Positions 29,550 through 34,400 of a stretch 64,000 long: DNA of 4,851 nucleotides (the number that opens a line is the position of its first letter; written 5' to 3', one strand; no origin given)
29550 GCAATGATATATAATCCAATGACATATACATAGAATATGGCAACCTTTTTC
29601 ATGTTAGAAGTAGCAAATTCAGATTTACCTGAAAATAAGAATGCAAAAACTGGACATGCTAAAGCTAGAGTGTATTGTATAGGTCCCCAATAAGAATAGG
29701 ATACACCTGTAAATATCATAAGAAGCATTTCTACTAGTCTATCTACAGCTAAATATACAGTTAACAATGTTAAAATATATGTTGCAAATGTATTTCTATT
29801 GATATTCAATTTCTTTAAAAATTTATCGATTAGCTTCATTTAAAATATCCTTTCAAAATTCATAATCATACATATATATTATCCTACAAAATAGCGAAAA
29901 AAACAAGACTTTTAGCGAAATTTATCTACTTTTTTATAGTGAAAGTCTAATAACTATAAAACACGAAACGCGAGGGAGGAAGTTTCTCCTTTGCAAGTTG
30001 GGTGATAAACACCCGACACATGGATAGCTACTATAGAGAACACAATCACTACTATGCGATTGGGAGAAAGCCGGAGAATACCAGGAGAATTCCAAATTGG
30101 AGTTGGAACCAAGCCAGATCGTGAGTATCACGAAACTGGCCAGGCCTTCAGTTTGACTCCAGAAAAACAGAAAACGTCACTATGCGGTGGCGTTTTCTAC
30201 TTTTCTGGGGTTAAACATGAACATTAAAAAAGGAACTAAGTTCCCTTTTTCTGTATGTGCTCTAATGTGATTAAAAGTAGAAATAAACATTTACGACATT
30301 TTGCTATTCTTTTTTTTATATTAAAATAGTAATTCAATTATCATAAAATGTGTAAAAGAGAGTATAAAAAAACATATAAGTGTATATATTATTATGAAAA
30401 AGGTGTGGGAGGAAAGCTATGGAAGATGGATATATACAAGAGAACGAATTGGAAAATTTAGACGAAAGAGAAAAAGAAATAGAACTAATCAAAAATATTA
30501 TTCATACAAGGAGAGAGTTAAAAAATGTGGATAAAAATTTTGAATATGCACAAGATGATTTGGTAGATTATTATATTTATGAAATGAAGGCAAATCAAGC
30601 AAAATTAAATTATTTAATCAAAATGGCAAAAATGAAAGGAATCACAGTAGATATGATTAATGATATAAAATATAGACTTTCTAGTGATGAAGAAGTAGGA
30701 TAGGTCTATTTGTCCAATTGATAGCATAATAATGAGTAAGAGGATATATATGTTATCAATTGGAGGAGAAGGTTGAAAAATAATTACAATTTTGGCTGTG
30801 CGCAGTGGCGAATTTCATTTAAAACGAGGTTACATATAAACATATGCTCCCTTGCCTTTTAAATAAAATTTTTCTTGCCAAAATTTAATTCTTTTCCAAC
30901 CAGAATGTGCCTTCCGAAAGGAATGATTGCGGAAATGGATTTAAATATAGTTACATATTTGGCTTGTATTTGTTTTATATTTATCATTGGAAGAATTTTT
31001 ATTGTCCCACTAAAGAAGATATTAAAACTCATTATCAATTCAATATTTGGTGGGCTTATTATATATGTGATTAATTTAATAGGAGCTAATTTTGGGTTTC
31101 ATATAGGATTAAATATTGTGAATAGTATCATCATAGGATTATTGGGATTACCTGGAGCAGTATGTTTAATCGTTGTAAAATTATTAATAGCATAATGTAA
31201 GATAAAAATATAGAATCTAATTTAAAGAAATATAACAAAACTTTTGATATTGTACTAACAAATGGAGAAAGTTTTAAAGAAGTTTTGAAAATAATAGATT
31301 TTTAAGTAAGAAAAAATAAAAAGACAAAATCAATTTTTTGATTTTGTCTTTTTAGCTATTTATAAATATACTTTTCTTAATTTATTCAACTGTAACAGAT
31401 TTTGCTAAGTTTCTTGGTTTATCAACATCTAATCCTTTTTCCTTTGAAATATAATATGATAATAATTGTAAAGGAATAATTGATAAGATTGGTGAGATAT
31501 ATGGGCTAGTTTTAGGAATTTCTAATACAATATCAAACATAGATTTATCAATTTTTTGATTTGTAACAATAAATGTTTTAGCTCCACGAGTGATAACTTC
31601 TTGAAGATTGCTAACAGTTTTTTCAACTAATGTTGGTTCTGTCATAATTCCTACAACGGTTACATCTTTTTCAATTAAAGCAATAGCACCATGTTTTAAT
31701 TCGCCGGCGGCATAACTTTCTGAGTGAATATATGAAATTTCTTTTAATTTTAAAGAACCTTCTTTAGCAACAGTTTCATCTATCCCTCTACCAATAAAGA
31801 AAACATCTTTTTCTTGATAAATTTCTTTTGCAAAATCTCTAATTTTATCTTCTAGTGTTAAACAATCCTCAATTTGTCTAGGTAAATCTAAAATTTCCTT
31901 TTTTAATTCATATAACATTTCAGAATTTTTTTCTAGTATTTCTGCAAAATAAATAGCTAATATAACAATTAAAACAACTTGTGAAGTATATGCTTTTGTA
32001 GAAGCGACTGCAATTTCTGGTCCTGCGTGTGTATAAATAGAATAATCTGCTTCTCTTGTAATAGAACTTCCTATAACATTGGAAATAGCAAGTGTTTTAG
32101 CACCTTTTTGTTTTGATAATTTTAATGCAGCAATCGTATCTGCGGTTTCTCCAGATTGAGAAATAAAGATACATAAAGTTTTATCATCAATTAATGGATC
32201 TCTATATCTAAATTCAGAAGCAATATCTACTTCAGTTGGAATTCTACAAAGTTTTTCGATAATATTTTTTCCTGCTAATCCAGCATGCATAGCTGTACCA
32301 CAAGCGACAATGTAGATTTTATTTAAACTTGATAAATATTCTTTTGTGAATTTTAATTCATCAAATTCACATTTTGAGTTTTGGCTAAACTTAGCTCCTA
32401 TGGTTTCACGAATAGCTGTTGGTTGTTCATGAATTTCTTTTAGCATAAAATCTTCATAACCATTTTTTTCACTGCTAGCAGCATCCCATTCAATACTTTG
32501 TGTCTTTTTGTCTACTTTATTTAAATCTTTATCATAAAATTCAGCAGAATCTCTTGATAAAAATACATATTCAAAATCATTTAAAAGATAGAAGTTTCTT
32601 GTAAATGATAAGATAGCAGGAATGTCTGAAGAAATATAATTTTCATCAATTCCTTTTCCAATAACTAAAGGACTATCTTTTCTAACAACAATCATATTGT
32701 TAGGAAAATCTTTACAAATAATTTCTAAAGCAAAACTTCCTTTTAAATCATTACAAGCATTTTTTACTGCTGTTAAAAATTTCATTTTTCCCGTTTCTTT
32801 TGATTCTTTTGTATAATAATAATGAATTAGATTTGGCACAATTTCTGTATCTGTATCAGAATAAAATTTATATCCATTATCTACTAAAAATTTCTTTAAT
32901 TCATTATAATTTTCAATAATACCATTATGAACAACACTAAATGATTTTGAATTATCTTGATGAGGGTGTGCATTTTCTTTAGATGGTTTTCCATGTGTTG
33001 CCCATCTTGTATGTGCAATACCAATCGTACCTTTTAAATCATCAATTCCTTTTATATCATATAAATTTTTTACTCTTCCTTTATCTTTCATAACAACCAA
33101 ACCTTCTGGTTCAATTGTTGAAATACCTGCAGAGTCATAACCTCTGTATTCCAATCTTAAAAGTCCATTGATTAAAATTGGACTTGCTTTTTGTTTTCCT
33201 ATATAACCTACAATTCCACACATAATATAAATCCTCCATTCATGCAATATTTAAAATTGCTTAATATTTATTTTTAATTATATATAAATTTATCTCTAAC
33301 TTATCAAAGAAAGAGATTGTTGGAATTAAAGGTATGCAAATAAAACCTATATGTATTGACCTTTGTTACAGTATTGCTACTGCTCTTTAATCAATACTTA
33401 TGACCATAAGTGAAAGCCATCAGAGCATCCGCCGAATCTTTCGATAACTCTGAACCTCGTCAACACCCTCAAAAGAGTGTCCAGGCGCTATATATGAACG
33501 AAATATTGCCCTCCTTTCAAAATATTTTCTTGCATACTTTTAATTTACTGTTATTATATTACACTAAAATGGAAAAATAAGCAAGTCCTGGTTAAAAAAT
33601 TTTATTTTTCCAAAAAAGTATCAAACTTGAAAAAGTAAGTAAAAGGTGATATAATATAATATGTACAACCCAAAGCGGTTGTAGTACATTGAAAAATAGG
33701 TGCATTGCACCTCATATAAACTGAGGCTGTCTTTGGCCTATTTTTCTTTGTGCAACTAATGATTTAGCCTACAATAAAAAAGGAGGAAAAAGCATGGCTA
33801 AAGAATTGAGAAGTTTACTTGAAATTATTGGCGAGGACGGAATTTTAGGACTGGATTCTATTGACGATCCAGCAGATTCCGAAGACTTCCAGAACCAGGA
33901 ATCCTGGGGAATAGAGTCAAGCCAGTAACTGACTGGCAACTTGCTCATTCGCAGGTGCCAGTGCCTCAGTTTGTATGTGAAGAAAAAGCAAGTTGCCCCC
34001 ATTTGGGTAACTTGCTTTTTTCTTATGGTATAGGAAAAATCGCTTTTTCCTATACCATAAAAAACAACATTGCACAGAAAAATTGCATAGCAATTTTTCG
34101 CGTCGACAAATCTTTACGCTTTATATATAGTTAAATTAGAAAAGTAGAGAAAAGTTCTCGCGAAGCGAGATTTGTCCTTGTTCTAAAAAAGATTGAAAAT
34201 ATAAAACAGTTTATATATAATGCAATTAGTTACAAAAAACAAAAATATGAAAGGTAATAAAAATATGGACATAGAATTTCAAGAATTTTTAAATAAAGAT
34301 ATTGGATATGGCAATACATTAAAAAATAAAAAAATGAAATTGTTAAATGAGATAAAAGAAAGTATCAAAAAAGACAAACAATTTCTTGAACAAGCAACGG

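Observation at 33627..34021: Strongly promoted, G+C-rich structured RNA carrying a 44-codon acidic ORF and a terminator/anti-terminator switch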

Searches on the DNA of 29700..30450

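Call 111: search_rna_families(source=window, start=29700, end=30450, threshold=evalue, max_evalue=0.1)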
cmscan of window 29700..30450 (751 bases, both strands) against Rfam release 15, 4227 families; matches with E-value up to 0.1: 3.
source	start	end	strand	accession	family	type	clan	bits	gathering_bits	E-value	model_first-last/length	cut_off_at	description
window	30155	30214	+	RF03790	MIR8008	Gene; miRNA;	-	28.6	66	0.0012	1-55/55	no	MIR8008 microRNA precursor family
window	30153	30212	-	RF03790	MIR8008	Gene; miRNA;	-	27.8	66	0.002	1-55/55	no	MIR8008 microRNA precursor family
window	30146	30220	+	RF01011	mir-605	Gene; miRNA;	-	23.5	98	0.052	1-82/82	no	mir-605 microRNA precursor family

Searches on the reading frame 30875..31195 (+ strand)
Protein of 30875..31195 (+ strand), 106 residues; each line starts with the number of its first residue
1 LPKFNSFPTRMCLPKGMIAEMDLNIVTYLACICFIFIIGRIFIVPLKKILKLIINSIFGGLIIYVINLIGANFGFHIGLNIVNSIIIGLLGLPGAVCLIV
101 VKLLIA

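Call 7: search_protein_families(library=pfam, proteins=[window:30875-31195:+], max_evalue=1)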
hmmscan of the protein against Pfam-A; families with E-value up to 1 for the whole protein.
window:30875-31195:+ (106 aa): 1 family
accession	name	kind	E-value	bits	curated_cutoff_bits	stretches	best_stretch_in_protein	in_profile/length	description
PF07441.16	BofA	-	1e-18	67.7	26.1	1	31-103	2-74/75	SigmaK-factor processing regulatory protein BofA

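Call 8: search_protein_families(library=ncbifam, proteins=[window:30875-31195:+], max_evalue=1)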
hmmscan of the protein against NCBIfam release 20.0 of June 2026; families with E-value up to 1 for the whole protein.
window:30875-31195:+ (106 aa): 1 family
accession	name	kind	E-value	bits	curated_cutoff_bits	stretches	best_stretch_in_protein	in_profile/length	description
TIGR02862.1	spore_BofA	subfamily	4e-16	59.1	53.35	1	25-105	3-83/83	pro-sigmaK processing inhibitor BofA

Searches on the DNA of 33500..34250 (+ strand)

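Call 4: search_rna_families(source=window, start=33500, end=34250, threshold=evalue, max_evalue=10, show_alignments=2)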
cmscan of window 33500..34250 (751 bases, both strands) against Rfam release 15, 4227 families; matches with E-value up to 10: 29.
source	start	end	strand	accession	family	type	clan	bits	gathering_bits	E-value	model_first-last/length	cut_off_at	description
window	33983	34080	-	RF01859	Phe_leader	Cis-reg; leader;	-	30.3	55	0.0061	1-125/125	no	Phenylalanine leader peptide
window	33986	34066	+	RF00238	ctRNA_pND324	Gene; antisense;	-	29.7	45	0.029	1-86/86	no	ctRNA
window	33974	34029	+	RF03378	mir-7398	Gene; miRNA;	-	29.6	44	0.0011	1-60/60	no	mir-7398 microRNA precursor family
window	34016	34067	-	RF04239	mir-4679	Gene; miRNA;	-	28.2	88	0.0039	1-75/75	no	mir-4679 microRNA precursor family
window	34016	34067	+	RF04239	mir-4679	Gene; miRNA;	-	25.6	88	0.019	1-75/75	no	mir-4679 microRNA precursor family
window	33981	34023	+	RF03623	mir-1252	Gene; miRNA;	-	25.1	70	0.092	1-65/65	no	mir-1252 microRNA precursor family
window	34012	34095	+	RF01465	rli31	Gene; sRNA;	-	23.7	80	0.29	1-115/115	no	Listeria sRNA rli31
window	34019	34090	+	RF04348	Plastid-psbM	Cis-reg;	-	23.4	52.7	0.89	1-79/79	no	Plastid-psbM 3UTR RNA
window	33993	34088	-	RF00845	MIR158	Gene; miRNA;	-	23.2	67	0.068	1-100/100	no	MIR158 microRNA precursor family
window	33981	34023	-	RF03623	mir-1252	Gene; miRNA;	-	23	70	0.29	1-65/65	no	mir-1252 microRNA precursor family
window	33973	34072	+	RF00414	SNORA22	Gene; snRNA; snoRNA; HACA-box;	-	22.4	80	0.19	1-134/134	no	Small nucleolar RNA SNORA22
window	34013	34067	-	RF03923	mir-964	Gene; miRNA;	-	22.1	100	0.11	1-90/90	no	mir-964 microRNA precursor family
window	34021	34063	+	RF04174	MIR4208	Gene; miRNA;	-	20.9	140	1.5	1-191/191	no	MIR4208 microRNA precursor family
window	33973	34075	-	RF00413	SNORA19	Gene; snRNA; snoRNA; HACA-box;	-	20.8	80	0.84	1-131/131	no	Small nucleolar RNA SNORA19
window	33927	34042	+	RF03530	bglG-cis-reg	Cis-reg;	-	20.7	80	0.4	1-137/137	no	cis-regulatory element of the bglG/LicT operon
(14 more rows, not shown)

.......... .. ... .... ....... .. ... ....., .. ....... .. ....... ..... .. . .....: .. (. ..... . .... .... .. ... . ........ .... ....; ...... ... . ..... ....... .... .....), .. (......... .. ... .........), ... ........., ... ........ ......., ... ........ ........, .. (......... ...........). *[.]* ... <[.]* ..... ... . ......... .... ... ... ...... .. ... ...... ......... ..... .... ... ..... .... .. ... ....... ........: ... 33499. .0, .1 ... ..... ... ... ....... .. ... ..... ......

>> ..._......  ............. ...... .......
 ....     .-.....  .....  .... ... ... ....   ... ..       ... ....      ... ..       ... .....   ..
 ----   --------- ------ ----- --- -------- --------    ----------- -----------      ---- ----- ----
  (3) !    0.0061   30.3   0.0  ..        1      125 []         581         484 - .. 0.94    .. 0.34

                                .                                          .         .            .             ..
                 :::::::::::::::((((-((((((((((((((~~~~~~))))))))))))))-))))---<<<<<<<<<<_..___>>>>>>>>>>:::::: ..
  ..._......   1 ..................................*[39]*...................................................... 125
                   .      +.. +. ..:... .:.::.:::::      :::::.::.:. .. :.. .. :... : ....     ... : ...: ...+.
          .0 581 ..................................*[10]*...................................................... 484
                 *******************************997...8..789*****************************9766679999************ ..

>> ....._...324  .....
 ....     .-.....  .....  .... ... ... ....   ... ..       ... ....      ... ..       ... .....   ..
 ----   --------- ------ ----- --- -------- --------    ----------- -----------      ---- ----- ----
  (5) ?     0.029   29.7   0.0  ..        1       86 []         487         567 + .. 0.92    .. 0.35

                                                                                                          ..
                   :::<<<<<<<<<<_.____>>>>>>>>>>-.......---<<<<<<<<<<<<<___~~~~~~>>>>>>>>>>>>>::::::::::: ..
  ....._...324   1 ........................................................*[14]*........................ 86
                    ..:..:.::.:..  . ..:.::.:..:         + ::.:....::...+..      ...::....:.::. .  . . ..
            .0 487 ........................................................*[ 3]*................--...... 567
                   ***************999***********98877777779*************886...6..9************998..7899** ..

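Call 79: search_dna_similar(query=window:33627-34021:+, collection=phages, mode=distant)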
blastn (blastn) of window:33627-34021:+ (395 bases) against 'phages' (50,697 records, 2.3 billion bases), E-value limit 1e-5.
No match.

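Call 80: search_dna_similar(query=window:33627-34021:+, collection=plasmids, mode=distant)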
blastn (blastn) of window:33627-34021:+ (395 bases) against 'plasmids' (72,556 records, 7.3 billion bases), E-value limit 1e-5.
No match.
